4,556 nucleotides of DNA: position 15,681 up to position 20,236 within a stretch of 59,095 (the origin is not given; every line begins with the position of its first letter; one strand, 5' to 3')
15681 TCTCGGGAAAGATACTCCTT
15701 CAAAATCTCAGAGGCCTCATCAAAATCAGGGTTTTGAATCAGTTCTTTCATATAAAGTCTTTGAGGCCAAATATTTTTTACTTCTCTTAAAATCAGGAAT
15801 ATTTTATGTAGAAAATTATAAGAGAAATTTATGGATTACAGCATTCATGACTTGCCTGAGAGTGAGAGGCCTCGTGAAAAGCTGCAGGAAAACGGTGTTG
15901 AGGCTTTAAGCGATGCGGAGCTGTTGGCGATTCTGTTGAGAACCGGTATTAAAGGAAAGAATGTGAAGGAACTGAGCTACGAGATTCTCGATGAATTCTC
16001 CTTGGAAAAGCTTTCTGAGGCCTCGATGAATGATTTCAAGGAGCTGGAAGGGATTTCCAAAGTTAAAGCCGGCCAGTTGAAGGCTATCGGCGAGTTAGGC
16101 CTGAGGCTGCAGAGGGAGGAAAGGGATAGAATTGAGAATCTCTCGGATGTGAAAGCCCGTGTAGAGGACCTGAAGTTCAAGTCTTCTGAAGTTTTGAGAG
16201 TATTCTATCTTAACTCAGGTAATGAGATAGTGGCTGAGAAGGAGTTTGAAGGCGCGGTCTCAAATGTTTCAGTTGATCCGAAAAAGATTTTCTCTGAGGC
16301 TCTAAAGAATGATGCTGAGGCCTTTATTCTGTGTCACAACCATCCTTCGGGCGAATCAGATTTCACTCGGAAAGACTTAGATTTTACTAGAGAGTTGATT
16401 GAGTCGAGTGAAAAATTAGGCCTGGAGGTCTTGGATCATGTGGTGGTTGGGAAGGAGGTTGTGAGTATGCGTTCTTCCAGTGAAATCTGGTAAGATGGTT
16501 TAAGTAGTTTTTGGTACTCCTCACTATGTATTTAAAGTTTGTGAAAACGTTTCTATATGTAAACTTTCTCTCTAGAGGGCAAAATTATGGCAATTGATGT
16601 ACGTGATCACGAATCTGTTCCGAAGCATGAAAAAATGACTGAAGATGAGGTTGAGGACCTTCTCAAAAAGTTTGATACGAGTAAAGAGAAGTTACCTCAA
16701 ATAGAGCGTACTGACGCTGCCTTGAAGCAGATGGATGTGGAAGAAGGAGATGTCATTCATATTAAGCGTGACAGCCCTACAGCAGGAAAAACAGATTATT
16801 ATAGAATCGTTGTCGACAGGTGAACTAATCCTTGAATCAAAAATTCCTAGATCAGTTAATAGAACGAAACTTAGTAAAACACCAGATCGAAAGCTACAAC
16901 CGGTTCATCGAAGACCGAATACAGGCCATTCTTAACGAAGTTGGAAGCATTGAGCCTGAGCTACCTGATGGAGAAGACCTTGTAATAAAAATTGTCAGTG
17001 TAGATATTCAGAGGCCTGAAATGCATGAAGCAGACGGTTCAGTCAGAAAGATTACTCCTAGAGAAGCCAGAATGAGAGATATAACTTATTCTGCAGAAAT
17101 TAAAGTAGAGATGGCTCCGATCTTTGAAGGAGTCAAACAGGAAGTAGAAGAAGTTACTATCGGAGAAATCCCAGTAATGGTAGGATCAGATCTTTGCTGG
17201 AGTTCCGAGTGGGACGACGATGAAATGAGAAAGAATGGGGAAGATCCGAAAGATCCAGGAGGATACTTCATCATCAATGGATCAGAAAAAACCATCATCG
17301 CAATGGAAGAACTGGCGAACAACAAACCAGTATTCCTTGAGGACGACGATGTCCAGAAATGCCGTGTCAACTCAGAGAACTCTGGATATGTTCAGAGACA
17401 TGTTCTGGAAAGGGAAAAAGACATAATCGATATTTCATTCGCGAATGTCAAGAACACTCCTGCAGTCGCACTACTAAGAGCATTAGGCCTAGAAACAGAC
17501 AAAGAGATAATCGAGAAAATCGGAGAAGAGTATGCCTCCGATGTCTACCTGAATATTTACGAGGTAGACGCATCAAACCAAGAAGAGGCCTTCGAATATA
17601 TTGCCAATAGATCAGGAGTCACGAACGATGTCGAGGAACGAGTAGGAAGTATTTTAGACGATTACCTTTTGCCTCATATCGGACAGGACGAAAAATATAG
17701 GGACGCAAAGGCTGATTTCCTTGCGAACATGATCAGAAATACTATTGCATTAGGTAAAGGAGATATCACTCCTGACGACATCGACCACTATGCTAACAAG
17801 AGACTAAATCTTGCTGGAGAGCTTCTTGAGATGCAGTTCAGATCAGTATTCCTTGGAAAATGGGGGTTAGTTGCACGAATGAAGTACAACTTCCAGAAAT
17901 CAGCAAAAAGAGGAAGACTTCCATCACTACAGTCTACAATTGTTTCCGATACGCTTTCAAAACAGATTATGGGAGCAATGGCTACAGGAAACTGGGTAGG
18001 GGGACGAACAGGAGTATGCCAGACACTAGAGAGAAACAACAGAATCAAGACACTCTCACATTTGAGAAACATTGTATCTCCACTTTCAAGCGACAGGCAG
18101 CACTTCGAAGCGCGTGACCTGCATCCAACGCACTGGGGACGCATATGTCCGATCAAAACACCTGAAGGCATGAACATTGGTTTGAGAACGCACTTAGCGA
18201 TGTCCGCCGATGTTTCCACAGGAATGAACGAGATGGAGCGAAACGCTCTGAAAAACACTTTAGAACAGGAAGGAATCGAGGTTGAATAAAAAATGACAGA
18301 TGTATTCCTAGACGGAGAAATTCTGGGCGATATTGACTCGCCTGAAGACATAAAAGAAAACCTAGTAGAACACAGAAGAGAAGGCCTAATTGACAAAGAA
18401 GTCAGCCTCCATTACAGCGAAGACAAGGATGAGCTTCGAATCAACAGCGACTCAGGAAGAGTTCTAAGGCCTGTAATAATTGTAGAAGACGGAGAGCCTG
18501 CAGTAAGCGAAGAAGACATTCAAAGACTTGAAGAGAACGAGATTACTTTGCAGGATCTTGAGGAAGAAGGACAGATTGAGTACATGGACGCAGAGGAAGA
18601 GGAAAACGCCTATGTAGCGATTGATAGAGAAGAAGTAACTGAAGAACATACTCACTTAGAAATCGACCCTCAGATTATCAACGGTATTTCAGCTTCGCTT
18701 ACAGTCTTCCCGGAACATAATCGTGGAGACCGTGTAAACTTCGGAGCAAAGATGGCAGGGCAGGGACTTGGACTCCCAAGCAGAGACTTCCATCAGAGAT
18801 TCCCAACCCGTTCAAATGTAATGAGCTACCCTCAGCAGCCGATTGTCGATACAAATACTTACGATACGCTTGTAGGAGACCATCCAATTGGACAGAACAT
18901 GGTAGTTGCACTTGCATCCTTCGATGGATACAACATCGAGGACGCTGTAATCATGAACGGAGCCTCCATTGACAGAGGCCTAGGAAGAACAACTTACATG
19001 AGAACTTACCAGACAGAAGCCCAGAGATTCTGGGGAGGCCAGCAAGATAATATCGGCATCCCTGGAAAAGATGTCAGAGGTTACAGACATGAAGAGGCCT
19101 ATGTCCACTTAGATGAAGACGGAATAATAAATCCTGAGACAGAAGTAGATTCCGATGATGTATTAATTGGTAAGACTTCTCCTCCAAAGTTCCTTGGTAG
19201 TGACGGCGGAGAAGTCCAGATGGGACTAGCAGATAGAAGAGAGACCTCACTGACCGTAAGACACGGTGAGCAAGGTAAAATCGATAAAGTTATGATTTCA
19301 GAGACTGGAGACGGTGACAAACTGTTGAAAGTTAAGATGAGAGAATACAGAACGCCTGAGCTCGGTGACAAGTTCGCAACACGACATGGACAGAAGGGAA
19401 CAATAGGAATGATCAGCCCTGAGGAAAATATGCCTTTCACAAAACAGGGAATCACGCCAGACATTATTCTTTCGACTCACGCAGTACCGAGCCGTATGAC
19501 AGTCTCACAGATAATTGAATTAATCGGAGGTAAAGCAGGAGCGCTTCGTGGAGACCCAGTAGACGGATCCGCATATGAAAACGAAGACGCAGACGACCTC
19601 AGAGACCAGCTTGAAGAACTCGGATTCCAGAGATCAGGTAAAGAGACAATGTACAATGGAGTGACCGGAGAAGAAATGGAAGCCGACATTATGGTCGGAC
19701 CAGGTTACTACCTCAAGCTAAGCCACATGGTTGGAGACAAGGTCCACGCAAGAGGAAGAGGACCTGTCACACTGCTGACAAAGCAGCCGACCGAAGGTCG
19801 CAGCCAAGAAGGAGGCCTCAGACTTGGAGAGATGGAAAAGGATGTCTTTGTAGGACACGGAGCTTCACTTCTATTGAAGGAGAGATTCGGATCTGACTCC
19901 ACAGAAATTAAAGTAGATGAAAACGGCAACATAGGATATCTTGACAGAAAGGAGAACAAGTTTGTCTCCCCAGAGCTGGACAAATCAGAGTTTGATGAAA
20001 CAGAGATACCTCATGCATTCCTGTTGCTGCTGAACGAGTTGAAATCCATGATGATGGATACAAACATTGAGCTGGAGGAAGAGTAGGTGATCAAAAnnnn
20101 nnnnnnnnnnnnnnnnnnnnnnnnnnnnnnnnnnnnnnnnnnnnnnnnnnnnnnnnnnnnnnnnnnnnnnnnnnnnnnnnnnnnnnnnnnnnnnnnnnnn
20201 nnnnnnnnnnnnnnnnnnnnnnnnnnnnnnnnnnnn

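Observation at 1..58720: The palindromic hexamer AGGCCT is massively over-represented in all codon phases, on both strands and in intergenic DNA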

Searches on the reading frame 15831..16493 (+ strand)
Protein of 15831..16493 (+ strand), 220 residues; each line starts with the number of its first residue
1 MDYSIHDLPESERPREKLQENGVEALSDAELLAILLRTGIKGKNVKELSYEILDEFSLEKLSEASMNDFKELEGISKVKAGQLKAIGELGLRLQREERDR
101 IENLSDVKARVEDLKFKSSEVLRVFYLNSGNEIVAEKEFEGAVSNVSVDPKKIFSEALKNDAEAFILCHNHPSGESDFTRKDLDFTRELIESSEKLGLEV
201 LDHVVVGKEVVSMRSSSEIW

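Call 16: search_protein_families(library=pfam, proteins=[window:15831-16493:+])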
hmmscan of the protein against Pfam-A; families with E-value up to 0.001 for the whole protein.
window:15831-16493:+ (220 aa): 2 families
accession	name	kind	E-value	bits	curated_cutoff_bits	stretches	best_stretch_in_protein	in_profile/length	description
PF04002.20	RadC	-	8.9e-29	100.3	22.1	1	106-215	6-118/121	RadC-like JAB domain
PF20582.4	UPF0758_N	-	2.9e-26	91.8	27.1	1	5-80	1-76/77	UPF0758 N-terminal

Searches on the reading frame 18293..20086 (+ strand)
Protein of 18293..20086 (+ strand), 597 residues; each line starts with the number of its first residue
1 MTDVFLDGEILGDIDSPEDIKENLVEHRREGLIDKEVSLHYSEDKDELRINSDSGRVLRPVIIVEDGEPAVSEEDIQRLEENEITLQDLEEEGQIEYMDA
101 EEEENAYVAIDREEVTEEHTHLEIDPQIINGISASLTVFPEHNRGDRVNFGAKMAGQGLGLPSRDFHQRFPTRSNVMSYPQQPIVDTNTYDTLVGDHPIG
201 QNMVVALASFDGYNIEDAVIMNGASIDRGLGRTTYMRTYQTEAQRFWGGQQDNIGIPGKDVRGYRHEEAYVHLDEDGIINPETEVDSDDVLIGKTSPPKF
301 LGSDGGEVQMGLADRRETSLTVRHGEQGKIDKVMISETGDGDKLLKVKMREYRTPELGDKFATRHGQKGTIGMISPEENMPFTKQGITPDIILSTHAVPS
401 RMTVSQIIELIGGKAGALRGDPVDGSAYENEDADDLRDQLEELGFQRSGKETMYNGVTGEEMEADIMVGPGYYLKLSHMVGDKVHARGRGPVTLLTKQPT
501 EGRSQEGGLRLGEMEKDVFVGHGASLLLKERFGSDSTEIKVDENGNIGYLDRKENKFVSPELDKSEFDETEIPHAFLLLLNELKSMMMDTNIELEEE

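Call 4: search_protein_families(library=pfam, proteins=[window:18293-20086:+])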
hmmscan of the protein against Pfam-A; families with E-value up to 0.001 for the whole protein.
window:18293-20086:+ (597 aa): 3 families
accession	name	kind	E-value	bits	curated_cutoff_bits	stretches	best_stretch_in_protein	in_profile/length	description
PF00562.33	RNA_pol_Rpb2_6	-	1.1e-121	406.9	23.4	1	134-505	2-373/373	RNA polymerase Rpb2, domain 6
PF04566.18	RNA_pol_Rpb2_4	-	6.2e-18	65.1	28.7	1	4-65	1-62/62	RNA polymerase Rpb2, domain 4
PF04560.25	RNA_pol_Rpb2_7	-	1.1e-16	61.5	32.1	1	507-594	1-86/87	RNA polymerase Rpb2, domain 7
